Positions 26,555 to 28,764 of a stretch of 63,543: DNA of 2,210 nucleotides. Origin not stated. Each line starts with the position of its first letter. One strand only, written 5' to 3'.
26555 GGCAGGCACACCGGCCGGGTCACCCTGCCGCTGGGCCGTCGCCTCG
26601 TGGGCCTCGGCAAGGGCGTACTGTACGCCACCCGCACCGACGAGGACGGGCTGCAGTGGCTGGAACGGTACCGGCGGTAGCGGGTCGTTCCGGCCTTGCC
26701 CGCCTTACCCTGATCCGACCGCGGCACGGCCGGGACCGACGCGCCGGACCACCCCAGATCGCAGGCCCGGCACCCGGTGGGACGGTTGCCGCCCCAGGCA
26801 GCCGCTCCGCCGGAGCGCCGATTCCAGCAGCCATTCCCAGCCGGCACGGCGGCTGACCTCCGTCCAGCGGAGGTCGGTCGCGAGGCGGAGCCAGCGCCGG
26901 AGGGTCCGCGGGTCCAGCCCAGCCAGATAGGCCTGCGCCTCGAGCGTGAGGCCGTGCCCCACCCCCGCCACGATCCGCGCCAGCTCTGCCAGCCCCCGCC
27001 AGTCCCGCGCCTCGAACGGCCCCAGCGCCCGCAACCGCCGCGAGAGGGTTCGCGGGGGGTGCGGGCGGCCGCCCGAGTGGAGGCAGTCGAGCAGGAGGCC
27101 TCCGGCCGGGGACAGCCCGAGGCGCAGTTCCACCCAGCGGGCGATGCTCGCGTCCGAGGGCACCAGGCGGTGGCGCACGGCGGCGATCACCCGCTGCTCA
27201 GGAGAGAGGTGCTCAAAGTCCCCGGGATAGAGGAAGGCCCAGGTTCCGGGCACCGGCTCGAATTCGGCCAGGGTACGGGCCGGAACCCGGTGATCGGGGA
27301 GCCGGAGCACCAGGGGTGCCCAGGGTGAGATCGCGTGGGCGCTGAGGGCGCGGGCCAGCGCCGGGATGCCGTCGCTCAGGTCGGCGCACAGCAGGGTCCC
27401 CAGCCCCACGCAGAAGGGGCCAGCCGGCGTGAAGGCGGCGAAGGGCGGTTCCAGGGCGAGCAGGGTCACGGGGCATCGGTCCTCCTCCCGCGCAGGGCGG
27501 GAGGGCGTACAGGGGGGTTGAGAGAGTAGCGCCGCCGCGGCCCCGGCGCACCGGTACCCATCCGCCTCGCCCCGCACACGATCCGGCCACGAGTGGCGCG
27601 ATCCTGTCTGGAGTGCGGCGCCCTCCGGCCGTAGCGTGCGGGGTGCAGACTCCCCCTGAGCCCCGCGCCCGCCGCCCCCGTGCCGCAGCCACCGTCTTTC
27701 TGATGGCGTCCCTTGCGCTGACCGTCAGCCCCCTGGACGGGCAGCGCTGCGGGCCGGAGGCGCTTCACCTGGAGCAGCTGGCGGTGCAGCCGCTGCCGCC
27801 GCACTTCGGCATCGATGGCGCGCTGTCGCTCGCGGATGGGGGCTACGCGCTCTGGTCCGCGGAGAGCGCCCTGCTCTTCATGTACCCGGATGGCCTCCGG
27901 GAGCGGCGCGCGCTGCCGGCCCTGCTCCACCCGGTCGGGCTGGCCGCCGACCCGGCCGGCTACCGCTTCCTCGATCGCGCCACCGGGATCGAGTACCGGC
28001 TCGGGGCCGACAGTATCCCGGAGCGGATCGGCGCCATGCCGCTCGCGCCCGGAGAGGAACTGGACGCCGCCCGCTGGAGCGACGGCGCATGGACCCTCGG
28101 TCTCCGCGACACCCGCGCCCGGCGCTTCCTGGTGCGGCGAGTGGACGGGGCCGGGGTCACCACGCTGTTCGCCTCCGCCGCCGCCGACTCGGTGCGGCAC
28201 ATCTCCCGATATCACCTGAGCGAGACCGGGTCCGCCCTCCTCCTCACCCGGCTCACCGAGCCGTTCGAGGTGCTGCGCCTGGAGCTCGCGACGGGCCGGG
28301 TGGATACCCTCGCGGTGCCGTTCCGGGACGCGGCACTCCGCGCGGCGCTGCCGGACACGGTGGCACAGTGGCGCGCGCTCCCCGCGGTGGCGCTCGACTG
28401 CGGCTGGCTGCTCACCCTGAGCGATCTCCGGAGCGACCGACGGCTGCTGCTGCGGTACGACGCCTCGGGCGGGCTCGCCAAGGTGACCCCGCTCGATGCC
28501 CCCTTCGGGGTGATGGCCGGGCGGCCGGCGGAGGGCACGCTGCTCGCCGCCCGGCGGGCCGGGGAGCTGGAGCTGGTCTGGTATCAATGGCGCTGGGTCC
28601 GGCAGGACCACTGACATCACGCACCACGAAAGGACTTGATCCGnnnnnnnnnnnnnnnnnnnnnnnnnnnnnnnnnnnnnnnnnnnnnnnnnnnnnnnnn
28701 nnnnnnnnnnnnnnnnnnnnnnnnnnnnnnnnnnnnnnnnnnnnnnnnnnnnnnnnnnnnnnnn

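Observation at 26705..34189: Duplicated four-gene module: divergent 254-aa HTH-like gene, ~330-aa protein, secreted 7-Cys ~150-aa protein, propeller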

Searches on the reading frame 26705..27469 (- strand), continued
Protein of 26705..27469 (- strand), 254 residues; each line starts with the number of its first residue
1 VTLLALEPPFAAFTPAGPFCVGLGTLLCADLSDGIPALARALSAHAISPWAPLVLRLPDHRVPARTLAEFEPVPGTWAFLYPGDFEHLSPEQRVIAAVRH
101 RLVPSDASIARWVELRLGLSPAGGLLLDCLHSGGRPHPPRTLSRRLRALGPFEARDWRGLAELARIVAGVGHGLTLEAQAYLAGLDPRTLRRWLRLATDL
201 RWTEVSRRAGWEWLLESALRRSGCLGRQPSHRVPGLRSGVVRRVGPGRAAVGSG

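Call 88: search_protein_families(library=padloc, proteins=[window:26705-27469:-], max_evalue=0.01)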
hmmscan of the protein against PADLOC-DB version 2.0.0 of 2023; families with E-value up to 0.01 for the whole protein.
window:26705-27469:- (254 aa): 0 families

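Call 89: search_protein_families(library=phrogs, proteins=[window:26705-27469:-], max_evalue=0.01)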
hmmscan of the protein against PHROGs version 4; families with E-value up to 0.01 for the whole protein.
window:26705-27469:- (254 aa): 0 families

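Call 97: fold_search(model_id=the predicted structure, library=viral)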
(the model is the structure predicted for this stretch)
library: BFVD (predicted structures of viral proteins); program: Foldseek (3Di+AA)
matches with E <= 10: 454; with E <= 0.001: 0
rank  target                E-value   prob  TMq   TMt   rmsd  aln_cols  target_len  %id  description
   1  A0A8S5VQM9            8.7e-02  0.25  0.17  0.08  15.7       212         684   10  (no name in the UniProt tables at hand)
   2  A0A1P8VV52            2.5e-01  0.12  0.16  0.10  12.5       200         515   14  (no name in the UniProt tables at hand)
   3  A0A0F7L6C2            2.9e-01  0.51  0.23  0.21  17.8       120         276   19  HTH araC/xylS-type domain-containing protein [uncultured marine virus]
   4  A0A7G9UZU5            5.6e-01  0.28  0.18  0.37  10.3       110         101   17  Helix-turn-helix DNA binding domain protein [Streptomyces phage TieDye]
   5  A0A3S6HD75            5.6e-01  0.16  0.14  0.24  18.2       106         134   24  (no name in the UniProt tables at hand)
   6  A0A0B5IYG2            6.6e-01  0.09  0.17  0.22  12.1       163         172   18  Uncharacterized protein [Pandoravirus inopinatum]
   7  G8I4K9                7.4e-01  0.75  0.15  0.19   3.4        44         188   34  (no name in the UniProt tables at hand)
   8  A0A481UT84            8.3e-01  0.25  0.14  0.28  20.7        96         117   24  (no name in the UniProt tables at hand)
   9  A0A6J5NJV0            8.7e-01  0.07  0.16  0.08  12.8       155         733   21  Cobalt chelatase, CobT subunit [uncultured Caudovirales phage]
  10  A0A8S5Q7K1            9.7e-01  0.07  0.21  0.23  12.7       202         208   13  Integral membrane metallopeptidase [Siphoviridae sp. ctHiz26]
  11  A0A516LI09            1.0e+00  0.14  0.17  0.16  16.1       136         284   14  (no name in the UniProt tables at hand)
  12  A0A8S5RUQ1            1.1e+00  0.25  0.19  0.30  14.7       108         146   13  (no name in the UniProt tables at hand)
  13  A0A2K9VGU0            1.3e+00  0.20  0.15  0.33  13.3        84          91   18  (no name in the UniProt tables at hand)
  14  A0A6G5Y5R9            1.3e+00  0.16  0.17  0.30   8.8        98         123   19  (no name in the UniProt tables at hand)
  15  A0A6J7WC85            1.3e+00  0.12  0.16  0.30  11.2       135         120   15  Chromosomal replication initiator, DnaA C-terminal [uncultured Caudovirales phage]
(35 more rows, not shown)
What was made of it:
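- On AraC/XylS-type HTH regulators (PF12833 / PF00165): In BFVD an AraC/XylS-type protein scores E 0.29, probability 0.51 (call 97).
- Closest known: One-component transcription factors transcribed divergently from their target operon. Same: The best named weak structural hit is an AraC/XylS-type domain (call 97).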

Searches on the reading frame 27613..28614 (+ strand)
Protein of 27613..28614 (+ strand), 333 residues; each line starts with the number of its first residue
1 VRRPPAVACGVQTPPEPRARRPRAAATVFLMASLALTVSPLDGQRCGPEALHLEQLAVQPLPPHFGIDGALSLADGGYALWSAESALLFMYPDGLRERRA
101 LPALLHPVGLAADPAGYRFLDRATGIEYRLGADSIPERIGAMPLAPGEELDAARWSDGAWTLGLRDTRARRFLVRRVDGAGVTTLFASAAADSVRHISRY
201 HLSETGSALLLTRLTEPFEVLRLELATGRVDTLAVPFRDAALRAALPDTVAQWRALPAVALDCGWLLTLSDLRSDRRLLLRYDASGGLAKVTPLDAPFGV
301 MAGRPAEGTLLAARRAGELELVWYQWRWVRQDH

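Call 5: search_protein_families(library=pfam, proteins=[window:27613-28614:+], max_evalue=1)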
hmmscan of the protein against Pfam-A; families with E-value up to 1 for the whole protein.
window:27613-28614:+ (333 aa): 0 families

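Call 6: search_protein_families(library=ncbifam, proteins=[window:27613-28614:+], max_evalue=1)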
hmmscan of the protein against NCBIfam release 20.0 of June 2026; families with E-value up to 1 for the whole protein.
window:27613-28614:+ (333 aa): 0 families

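Call 20: find_homologous_proteins(query=window:27613-28614:+, max_evalue=0.001)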
Query window:27613-28614:+ (333 aa): 45 proteins with E <= 0.001 among 8000 candidates.
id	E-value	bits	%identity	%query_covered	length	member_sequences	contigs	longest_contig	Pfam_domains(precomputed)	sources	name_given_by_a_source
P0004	6.5e-194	662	100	91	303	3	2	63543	-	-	-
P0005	1.3e-185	635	88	100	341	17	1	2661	-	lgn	-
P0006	2.9e-167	574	88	90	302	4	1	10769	-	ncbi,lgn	-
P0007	4.8e-161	554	82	94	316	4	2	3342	-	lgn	-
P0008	2.5e-160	551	84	88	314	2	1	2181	-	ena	-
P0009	1.2e-115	405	62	92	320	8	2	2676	-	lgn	-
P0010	3.4e-114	400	64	87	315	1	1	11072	-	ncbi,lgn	-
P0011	3.4e-112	393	65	84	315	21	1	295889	-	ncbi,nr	ncbi:MAG: hypothetical protein IPO73_04110 [Gemmatimonadetes bacterium]|nr:hypothetical protein [Gem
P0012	1.9e-110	387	63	87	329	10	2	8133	-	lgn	-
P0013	1.9e-109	384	63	85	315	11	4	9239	-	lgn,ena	-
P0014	3.6e-106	373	70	75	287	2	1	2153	-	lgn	-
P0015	1.4e-88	316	53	93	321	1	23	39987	-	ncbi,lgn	-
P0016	7.4e-82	293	52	88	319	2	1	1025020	-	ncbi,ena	-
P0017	5.7e-76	274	51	92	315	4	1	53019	-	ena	-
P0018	4.9e-74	268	48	89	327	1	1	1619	-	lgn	-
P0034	3.9e-57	212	44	89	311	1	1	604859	-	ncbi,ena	-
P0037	2.2e-55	206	40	86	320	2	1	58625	-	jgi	jgi:hypothetical protein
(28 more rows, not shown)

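Call 21: find_encoding_contigs(protein=P0016, flank=7000, max_places=2)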
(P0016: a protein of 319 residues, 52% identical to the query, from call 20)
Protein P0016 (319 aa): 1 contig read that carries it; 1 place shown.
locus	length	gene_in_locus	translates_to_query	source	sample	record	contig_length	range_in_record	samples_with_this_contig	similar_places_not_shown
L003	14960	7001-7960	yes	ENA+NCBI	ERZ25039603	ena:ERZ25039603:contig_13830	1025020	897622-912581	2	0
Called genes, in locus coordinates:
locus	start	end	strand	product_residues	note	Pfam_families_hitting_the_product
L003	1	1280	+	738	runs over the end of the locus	PF21461:HL_N-beta (faint), PF26182:Ig_NUP210_5th (faint), PF02368:Big_2 (weak), PF26550:Tricorn_2nd (weak), PF07676:PD40 (weak), PF26549:Tricorn_N, PF07676:PD40, PF26549:Tricorn_N, +1 more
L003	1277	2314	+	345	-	PF08240:ADH_N, PF00107:ADH_zinc_N, PF13602:ADH_zinc_N_2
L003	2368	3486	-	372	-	-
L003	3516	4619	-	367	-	-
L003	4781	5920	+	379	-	-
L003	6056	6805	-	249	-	-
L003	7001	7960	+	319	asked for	-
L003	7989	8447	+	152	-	-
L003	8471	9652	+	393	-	-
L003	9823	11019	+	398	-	PF00364:Biotin_lipoyl (faint), PF25919:BSH_CusB (faint), PF25917:BSH_RND, PF25973:BSH_CzcB (weak), PF25954:Beta-barrel_RND_2, PF25989:YknX_C (weak)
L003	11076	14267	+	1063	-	PF00873:ACR_tran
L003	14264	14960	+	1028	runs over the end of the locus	PF00873:ACR_tran, PF02355:SecD_SecF_C (weak)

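Call 22: find_encoding_contigs(protein=P0034, flank=7000, max_places=2)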
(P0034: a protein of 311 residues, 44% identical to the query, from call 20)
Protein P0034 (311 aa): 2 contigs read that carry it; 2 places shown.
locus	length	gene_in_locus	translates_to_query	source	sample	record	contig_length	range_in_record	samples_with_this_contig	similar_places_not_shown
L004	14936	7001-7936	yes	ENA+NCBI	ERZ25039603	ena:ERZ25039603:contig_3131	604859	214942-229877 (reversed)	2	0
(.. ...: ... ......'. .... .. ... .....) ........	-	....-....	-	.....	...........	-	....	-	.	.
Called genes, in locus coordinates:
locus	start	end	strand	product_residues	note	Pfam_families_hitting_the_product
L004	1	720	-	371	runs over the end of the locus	-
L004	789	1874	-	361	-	-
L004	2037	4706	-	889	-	PF06452:CBM9_1 (weak), PF19313:DUF5916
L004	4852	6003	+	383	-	-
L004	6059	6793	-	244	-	-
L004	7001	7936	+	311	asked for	-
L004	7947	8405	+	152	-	-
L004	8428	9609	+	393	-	-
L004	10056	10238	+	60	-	-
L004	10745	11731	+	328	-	-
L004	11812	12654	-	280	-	-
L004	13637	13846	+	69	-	-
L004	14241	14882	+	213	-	-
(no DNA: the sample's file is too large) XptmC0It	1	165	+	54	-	?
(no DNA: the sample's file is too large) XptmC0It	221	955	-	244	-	-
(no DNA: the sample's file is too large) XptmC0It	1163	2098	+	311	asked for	-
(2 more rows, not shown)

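Call 23: find_encoding_contigs(protein=P0037, flank=7000, max_places=2)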
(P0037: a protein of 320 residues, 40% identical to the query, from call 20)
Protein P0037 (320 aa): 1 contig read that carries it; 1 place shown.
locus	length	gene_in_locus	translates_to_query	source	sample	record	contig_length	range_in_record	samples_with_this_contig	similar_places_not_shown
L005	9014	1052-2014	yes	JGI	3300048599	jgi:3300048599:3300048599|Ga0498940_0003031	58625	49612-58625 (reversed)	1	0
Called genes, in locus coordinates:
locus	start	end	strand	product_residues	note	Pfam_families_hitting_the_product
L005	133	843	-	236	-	-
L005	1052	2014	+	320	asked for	-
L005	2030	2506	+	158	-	-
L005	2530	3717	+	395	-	PF17170:DUF5128 (weak)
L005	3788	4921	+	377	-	-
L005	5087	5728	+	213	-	-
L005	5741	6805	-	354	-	-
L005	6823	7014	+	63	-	-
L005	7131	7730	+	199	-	PF13462:Thioredoxin_4, PF13098:Thioredoxin_2 (weak), PF01323:DSBA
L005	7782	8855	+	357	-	PF17170:DUF5128 (weak)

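Call 28: find_related_loci(query=A1, collection=genome_contigs, flank=8000)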
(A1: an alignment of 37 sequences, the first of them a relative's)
Query A1 (303 aa) in genome_contigs; peptide patterns used: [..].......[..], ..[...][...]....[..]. (x = any residue, [..] = any of these).
23 stretches matched a pattern; 19 encode a relative of the query (tblastn E <= 1e-3); 19 distinct loci.
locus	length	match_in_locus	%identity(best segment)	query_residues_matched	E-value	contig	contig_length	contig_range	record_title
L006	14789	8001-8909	90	1-303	1e-174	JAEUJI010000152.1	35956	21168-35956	MAG: Gemmatimonadetes bacterium isolate new MAG-65 k141_821273, whole genome shotgun sequence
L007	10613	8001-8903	88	3-303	1e-168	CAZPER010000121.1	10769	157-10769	MAG TPA_asm: uncultured Gemmatimonadaceae bacterium isolate SRP302447_co1_815 genome assembly, contig: NODE_16384_length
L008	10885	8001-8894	54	1-298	1e-90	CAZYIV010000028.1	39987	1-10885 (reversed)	MAG TPA_asm: uncultured Gemmatimonadaceae bacterium isolate binchicken_co118_12 genome assembly, contig: NODE_913_length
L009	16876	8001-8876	52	10-301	2e-84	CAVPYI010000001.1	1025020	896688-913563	MAG: uncultured Gemmatimonadales bacterium isolate MFD09964.bin.2.64 genome assembly, contig: contig_13830, whole genome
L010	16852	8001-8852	51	14-301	2e-75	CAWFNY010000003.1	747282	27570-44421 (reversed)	MAG: uncultured Gemmatimonadales bacterium isolate MFD05942.bin.1.314 genome assembly, contig: contig_4743, whole genome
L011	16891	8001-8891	50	2-301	7e-75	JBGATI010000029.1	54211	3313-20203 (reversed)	MAG: Gemmatimonadales bacterium isolate MAG_AAO_H10.65 AAOH10-65_opera_contig_2505, whole genome shotgun sequence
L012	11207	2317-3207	50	2-301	1e-73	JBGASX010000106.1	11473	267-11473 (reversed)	MAG: Gemmatimonadales bacterium isolate MAG_AAO_H125.10 AAOH125-10_opera_contig_9621, whole genome shotgun sequence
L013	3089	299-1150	49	14-301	5e-73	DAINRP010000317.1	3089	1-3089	MAG TPA_asm: Gemmatimonadales bacterium isolate CTOTU26091 NODE_38991_length_3089_cov_5.891233, whole genome shotgun seq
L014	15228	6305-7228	47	2-301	9e-71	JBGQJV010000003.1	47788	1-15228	MAG: Gemmatimonadota bacterium isolate OBJ2_061818_070_14 k141_58428_length_47788_cov_54.7719, whole genome shotgun sequ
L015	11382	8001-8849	63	21-303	1e-108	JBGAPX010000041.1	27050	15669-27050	MAG: Gemmatimonadales bacterium isolate MAG_MBR_H10.8 MBRH10-8_opera_contig_6221, whole genome shotgun sequence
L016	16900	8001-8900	44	4-302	4e-64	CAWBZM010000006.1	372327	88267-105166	MAG: uncultured Gemmatimonadales bacterium isolate MFD05442.bin.2.228 genome assembly, contig: contig_43768, whole genom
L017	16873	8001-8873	48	9-301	4e-64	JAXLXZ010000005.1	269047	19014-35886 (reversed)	MAG: Gemmatimonadales bacterium isolate STL-GEM5 C2.198.fa-5, whole genome shotgun sequence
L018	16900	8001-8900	44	1-301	9e-64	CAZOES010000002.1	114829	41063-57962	MAG TPA_asm: uncultured Gemmatimonadaceae bacterium isolate SRP237561_co1_305 genome assembly, contig: NODE_206_length_1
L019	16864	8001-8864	44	6-300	7e-62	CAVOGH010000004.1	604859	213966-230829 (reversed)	MAG: uncultured Gemmatimonadales bacterium isolate MFD09964.bin.1.312 genome assembly, contig: contig_3131, whole genome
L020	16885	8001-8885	45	1-300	7e-61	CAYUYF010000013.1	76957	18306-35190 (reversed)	MAG TPA_asm: uncultured Gemmatimonadaceae bacterium isolate binchicken_co245_78 genome assembly, contig: NODE_192_length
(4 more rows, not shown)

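Call 55: search_solved_structures(query=A1, max_evalue=10)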
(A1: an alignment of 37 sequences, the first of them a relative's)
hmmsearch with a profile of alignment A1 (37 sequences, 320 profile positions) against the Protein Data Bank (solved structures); distinct sequences matched with E-value up to 10: 1.
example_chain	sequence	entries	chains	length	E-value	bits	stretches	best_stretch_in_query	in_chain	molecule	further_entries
4r27_A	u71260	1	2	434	0.78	11.9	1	44-77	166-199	Glycoside hydrolase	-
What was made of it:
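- On NHL / DUF5128 six-bladed beta-propellers (protein A): No Pfam or PDB hit (calls 5, 55).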

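Call 59: search_protein_families(library=pfam, proteins=[L005:6823-7014:+, L005:5087-5728:+], max_evalue=0.1)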
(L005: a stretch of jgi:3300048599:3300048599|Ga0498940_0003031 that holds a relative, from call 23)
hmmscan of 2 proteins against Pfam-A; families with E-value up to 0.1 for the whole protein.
L005:6823-7014:+ (63 aa): 4 families
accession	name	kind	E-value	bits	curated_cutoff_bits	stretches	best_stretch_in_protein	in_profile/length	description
PF01114.24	Colipase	-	0.0044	17.1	27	1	33-62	9-38/40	Colipase, N-terminal domain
PF17557.7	Conotoxin_I2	-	0.0078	16.7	27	1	31-49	1-19/38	I2-superfamily conotoxins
PF13663.11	DUF4148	-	0.022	15.6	27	1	1-29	1-29/62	Domain of unknown function (DUF4148)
PF02950.22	Conotoxin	-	0.043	15.2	25.1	1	21-53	40-71/75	Conotoxin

L005:5087-5728:+ (213 aa): 0 families

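Call 88: search_protein_families(library=padloc, proteins=[window:27703-28614:+], max_evalue=0.01)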
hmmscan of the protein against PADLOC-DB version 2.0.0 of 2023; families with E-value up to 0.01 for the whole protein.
window:27703-28614:+ (303 aa): 0 families

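Call 89: search_protein_families(library=phrogs, proteins=[window:27703-28614:+], max_evalue=0.01)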
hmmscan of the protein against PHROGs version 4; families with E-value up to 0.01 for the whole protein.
window:27703-28614:+ (303 aa): 0 families
